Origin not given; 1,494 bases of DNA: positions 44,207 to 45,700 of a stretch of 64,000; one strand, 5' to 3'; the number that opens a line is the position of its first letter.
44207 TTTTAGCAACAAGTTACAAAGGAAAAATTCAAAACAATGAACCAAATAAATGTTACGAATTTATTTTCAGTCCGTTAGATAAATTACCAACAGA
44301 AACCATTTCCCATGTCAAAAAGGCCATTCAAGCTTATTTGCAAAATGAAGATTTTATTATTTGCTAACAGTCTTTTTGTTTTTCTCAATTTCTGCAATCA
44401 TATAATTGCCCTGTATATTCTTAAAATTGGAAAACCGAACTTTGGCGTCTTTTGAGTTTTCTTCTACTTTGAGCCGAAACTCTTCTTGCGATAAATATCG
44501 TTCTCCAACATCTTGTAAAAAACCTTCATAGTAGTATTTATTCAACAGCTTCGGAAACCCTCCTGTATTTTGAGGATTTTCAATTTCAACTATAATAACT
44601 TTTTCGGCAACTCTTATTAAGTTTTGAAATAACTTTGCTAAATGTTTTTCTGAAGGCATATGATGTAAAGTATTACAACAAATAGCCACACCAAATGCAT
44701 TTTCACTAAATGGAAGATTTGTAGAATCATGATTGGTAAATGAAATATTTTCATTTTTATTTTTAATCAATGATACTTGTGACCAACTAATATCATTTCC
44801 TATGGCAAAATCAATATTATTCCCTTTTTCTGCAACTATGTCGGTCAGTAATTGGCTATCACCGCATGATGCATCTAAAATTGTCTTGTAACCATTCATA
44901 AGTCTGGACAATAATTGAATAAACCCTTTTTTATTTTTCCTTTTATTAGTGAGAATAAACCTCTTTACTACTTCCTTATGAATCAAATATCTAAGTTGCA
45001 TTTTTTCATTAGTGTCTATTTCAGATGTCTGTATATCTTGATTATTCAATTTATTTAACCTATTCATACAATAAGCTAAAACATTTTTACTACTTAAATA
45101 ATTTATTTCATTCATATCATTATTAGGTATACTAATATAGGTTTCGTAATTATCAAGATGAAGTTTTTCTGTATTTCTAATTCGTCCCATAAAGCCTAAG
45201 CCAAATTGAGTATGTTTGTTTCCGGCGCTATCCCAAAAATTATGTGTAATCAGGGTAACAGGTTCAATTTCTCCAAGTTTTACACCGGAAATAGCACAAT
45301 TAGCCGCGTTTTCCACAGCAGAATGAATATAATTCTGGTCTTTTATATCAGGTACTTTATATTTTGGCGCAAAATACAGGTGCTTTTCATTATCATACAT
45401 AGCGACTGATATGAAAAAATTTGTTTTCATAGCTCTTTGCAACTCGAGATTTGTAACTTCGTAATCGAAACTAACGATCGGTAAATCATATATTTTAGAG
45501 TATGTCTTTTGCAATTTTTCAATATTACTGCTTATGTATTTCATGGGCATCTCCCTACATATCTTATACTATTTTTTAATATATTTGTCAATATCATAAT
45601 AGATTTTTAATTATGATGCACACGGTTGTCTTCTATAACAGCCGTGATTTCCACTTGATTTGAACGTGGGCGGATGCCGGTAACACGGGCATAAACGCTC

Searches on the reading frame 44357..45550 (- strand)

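Call 23: search_protein_families(library=pfam, proteins=[window:44357-45550:-], max_evalue=0.001)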
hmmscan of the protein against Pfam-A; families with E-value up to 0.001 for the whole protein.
window:44357-45550:- (397 aa): 6 families
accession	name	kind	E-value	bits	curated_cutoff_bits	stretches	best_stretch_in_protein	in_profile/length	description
PF13649.12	Methyltransf_25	-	5.8e-11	43.4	27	1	224-315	1-93/97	Methyltransferase domain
PF08241.18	Methyltransf_11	-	4.2e-08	34.1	21.2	1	225-315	1-87/95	Methyltransferase domain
PF13847.12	Methyltransf_31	-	8.4e-08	32.4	27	1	222-324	5-113/145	Methyltransferase domain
PF13489.12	Methyltransf_23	-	1.4e-05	25.3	27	1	214-344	13-137/164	Methyltransferase domain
PF07021.18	MetW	-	0.00035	20.7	21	0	215-320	8-107/193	Methionine biosynthesis protein MetW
PF08242.18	Methyltransf_12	-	0.0005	21.2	30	0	225-313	1-90/98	Methyltransferase domain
